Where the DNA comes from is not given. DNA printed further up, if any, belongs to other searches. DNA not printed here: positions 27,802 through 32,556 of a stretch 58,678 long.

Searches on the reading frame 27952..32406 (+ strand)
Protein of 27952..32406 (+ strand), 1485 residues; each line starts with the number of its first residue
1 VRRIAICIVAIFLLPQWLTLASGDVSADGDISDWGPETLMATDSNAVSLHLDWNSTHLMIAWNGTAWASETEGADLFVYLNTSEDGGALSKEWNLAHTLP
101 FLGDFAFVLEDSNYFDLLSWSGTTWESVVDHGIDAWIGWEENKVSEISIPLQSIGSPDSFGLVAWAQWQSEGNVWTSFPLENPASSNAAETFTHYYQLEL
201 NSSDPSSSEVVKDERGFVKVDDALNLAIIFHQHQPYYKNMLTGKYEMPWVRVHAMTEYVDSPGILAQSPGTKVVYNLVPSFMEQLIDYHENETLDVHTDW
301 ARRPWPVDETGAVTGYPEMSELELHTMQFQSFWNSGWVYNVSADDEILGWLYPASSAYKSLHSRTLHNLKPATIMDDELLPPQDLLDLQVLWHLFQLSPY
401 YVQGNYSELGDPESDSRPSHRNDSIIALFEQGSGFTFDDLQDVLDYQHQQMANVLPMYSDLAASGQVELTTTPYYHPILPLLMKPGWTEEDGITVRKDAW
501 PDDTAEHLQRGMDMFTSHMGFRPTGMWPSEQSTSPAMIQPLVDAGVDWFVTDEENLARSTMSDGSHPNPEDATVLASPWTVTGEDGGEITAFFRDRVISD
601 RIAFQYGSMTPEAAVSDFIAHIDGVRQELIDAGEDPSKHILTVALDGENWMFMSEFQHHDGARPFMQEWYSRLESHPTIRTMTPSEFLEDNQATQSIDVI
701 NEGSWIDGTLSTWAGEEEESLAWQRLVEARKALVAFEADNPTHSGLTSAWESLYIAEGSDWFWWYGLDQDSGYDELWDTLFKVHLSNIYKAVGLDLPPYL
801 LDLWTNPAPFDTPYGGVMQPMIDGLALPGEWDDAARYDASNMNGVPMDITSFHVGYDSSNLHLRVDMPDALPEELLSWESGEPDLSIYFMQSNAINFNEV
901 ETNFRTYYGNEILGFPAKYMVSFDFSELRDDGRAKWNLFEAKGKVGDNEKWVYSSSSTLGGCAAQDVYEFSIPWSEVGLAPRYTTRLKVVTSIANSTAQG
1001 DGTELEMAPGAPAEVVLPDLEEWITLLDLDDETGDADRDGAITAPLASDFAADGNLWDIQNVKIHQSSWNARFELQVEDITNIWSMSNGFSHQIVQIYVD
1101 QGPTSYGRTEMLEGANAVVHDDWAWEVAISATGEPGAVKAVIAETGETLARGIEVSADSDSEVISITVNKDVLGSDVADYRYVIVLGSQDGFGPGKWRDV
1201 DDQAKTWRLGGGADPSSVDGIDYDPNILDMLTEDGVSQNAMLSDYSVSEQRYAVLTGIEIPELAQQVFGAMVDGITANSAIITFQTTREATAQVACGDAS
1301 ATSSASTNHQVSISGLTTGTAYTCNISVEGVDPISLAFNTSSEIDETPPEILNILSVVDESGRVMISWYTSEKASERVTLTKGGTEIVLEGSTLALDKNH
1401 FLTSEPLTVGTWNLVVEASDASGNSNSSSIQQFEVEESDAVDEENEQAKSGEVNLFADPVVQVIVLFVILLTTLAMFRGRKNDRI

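Call 7: search_protein_families(library=pfam, proteins=[window:27952-32406:+], max_evalue=0.01)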
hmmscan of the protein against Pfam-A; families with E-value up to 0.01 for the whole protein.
window:27952-32406:+ (1485 aa): 3 families
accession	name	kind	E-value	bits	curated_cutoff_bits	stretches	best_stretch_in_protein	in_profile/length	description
PF03065.20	Glyco_hydro_57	-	1.5e-55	189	21.2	1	227-698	1-289/291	Glycosyl hydrolase family 57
PF09985.14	Glucodextran_C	-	1.7e-48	165.6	22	1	1027-1256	2-227/228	C-terminal binding-module, SLH-like, of glucodextranase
PF19077.6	Big_13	-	0.0057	17.6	27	0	1375-1435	40-100/102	Bacterial Ig-like domain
